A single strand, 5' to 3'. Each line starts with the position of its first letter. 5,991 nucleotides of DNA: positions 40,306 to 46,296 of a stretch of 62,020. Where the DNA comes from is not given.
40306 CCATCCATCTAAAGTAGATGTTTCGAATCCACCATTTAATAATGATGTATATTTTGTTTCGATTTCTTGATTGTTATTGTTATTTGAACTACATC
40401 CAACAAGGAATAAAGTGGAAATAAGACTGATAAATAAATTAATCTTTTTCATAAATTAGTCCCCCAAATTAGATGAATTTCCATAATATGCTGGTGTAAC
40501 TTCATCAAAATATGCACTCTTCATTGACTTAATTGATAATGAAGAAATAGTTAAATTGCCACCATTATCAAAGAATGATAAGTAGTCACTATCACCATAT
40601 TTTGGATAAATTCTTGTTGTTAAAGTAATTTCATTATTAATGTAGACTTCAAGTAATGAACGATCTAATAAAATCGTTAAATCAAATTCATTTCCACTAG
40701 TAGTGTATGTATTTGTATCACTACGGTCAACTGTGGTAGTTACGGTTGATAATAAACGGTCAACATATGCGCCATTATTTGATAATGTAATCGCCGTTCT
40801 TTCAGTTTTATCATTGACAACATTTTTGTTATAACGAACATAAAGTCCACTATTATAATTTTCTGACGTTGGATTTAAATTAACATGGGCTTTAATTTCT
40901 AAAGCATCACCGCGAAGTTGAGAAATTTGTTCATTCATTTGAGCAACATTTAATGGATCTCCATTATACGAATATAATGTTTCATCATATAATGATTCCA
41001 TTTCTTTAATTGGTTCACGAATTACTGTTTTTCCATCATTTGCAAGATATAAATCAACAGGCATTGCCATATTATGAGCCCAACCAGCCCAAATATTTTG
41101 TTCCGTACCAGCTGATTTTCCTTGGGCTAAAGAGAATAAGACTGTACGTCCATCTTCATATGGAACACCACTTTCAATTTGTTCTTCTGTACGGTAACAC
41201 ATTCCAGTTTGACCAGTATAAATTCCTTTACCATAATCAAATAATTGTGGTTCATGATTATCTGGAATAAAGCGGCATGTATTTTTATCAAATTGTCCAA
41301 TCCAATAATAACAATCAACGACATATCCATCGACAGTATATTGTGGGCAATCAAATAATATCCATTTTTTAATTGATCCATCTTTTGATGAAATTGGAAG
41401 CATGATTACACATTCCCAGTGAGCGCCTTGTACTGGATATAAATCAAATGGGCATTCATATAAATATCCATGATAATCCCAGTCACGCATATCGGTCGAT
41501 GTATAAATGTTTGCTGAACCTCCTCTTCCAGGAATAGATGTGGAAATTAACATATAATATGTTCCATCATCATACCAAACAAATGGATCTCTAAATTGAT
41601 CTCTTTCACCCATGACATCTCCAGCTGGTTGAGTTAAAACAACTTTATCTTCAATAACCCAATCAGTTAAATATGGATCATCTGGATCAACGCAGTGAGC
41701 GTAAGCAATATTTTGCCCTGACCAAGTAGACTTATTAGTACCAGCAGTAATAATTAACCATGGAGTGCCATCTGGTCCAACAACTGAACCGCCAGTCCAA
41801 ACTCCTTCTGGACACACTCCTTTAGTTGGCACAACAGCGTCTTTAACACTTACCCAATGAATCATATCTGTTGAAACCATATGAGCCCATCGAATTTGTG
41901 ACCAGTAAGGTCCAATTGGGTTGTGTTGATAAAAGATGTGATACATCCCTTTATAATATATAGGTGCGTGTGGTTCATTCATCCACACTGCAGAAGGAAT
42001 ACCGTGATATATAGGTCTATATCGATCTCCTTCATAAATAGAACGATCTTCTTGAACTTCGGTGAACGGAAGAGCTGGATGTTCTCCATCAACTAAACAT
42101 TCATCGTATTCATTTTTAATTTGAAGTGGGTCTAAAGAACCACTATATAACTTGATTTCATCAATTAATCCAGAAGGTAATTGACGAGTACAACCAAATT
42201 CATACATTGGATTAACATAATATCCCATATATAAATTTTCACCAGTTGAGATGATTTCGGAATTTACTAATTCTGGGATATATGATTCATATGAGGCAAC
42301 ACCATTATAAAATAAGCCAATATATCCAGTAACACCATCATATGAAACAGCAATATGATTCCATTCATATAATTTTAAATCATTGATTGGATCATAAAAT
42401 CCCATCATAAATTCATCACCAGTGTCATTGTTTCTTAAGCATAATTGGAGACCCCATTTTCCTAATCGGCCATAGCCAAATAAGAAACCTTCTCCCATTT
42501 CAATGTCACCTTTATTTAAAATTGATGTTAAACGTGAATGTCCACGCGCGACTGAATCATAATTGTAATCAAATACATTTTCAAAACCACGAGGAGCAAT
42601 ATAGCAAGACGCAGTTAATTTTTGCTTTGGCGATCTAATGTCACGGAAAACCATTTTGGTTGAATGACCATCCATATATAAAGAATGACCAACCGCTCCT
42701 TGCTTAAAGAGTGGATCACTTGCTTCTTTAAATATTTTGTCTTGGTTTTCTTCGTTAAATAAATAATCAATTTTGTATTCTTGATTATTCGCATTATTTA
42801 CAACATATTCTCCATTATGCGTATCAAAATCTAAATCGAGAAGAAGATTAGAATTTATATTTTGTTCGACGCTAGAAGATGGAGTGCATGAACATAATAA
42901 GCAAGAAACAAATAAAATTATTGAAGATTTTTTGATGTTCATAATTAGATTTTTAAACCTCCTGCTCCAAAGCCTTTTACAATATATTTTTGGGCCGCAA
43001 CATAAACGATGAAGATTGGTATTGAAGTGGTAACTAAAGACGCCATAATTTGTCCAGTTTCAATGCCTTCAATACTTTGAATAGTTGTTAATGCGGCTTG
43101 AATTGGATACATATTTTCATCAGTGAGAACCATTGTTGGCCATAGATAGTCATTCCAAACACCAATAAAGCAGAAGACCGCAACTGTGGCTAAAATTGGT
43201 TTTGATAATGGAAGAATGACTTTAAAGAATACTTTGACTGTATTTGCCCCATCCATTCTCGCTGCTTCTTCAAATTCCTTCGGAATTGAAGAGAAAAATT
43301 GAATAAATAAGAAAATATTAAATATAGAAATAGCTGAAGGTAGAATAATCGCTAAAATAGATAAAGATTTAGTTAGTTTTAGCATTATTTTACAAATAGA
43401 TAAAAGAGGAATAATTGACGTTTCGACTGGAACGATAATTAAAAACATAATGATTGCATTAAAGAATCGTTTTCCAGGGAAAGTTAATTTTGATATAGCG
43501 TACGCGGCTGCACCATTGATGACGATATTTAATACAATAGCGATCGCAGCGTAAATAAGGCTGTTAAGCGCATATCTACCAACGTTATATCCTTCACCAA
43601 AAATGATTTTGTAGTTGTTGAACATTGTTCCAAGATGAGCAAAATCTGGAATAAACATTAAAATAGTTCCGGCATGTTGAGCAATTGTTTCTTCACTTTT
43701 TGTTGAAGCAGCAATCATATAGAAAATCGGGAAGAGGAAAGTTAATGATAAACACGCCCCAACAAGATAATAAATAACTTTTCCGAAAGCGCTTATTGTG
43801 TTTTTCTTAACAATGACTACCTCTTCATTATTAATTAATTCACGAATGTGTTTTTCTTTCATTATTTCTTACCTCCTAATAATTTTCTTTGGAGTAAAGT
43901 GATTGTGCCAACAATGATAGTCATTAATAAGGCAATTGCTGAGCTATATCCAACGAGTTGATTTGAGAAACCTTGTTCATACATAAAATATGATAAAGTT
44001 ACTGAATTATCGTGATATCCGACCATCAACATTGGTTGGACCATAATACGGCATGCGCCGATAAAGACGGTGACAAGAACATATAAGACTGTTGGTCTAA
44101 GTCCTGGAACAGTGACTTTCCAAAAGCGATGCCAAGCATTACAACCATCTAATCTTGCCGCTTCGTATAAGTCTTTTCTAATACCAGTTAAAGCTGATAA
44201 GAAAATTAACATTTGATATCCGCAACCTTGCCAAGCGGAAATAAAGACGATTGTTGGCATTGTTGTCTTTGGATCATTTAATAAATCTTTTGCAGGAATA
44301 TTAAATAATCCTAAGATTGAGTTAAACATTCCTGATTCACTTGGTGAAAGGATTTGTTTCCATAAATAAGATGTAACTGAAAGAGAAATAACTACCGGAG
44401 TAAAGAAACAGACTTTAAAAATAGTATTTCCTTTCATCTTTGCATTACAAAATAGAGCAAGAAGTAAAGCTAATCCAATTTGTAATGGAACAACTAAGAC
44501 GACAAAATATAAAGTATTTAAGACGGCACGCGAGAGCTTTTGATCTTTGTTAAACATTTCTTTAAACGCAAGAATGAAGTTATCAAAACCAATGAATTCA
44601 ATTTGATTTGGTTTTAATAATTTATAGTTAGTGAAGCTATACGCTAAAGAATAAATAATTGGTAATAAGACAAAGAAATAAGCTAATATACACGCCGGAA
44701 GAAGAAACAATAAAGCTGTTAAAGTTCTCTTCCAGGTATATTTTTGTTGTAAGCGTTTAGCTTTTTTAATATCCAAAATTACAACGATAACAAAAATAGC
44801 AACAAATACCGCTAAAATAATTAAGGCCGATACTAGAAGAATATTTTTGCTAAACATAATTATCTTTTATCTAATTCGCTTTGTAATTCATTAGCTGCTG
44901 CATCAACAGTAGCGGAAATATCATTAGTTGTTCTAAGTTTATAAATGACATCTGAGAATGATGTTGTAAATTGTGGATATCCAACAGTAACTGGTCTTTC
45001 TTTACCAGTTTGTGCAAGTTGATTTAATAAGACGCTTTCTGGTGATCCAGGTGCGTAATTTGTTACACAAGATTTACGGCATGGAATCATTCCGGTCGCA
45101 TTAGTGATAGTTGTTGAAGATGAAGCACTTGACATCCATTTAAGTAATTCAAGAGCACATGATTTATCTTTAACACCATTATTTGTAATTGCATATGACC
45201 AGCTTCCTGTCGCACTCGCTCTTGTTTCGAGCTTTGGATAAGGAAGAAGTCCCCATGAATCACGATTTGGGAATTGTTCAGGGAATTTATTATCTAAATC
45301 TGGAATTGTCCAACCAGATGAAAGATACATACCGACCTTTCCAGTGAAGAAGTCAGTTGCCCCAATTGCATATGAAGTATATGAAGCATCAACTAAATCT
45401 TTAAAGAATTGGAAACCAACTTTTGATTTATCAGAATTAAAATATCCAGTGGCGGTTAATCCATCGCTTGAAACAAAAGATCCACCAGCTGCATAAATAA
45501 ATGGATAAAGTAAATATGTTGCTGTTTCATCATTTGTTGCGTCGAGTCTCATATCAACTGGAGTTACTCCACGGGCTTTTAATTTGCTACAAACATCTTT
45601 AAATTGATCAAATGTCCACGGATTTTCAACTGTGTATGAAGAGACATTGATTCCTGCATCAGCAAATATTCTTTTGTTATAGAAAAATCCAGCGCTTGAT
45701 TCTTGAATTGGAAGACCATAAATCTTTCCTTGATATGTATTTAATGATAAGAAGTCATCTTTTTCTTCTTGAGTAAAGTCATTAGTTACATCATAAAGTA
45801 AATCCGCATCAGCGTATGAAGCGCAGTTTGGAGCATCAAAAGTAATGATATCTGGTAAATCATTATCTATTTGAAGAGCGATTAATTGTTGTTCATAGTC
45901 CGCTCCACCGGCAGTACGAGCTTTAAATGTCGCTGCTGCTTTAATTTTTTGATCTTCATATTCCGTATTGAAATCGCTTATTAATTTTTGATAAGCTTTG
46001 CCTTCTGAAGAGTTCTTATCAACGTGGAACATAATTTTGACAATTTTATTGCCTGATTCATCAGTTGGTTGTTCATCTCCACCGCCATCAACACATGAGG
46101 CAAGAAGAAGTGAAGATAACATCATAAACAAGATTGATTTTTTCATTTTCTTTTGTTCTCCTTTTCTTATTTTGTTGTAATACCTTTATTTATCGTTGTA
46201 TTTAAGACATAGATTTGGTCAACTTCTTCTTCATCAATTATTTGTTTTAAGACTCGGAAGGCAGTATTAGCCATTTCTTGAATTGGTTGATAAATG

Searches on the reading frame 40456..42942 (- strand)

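Call 12: search_protein_families(library=pfam, proteins=[window:40456-42942:-], max_evalue=0.0001)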
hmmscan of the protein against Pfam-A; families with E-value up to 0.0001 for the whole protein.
window:40456-42942:- (828 aa): 3 families
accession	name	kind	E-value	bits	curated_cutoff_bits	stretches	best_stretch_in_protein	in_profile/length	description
PF00251.26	Glyco_hydro_32N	-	5.5e-55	187.5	22.1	1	313-644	1-307/307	Glycosyl hydrolases family 32 N-terminal domain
PF08244.19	Glyco_hydro_32C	-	4.6e-19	69.4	21.9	1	667-805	20-157/158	Glycosyl hydrolases family 32 C terminal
PF13385.13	Laminin_G_3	-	3.5e-05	24.4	27.6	0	152-275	45-150/151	Concanavalin A-like lectin/glucanases superfamily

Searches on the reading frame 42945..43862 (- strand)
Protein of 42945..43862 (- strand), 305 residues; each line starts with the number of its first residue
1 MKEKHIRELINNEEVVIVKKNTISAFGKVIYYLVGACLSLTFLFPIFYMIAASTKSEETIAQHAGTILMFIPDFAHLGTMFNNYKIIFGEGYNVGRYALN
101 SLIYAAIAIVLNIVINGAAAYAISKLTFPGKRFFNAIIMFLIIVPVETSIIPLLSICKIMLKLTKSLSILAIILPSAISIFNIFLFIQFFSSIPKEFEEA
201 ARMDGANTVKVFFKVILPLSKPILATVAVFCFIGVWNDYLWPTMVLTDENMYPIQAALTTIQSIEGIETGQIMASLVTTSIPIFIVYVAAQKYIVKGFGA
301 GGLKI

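Call 12: search_protein_families(library=pfam, proteins=[window:42945-43862:-], max_evalue=0.0001)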
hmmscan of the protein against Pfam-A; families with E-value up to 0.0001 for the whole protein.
window:42945-43862:- (305 aa): 1 family
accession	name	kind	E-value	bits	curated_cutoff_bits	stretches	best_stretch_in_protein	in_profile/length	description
PF00528.27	BPD_transp_1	-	1.4e-19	71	26.4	1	128-296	14-180/184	Binding-protein-dependent transport system inner membrane component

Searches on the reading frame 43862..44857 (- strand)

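Call 12: search_protein_families(library=pfam, proteins=[window:43862-44857:-], max_evalue=0.0001)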
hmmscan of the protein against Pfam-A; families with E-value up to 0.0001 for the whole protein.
window:43862-44857:- (331 aa): 1 family
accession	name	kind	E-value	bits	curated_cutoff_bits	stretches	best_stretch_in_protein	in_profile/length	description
PF00528.27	BPD_transp_1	-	1.6e-15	57.7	26.4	1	107-325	14-176/184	Binding-protein-dependent transport system inner membrane component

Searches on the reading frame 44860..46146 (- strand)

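Call 12: search_protein_families(library=pfam, proteins=[window:44860-46146:-], max_evalue=0.0001)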
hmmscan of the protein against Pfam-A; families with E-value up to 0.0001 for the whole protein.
window:44860-46146:- (428 aa): 2 families
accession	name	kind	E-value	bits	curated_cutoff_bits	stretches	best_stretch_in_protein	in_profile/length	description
PF01547.30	SBP_bac_1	-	1.1e-30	108.1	26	1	45-341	3-303/307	Bacterial extracellular solute-binding protein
PF13416.11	SBP_bac_8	-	1.6e-30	107.3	27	1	55-362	2-267/279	Bacterial extracellular solute-binding protein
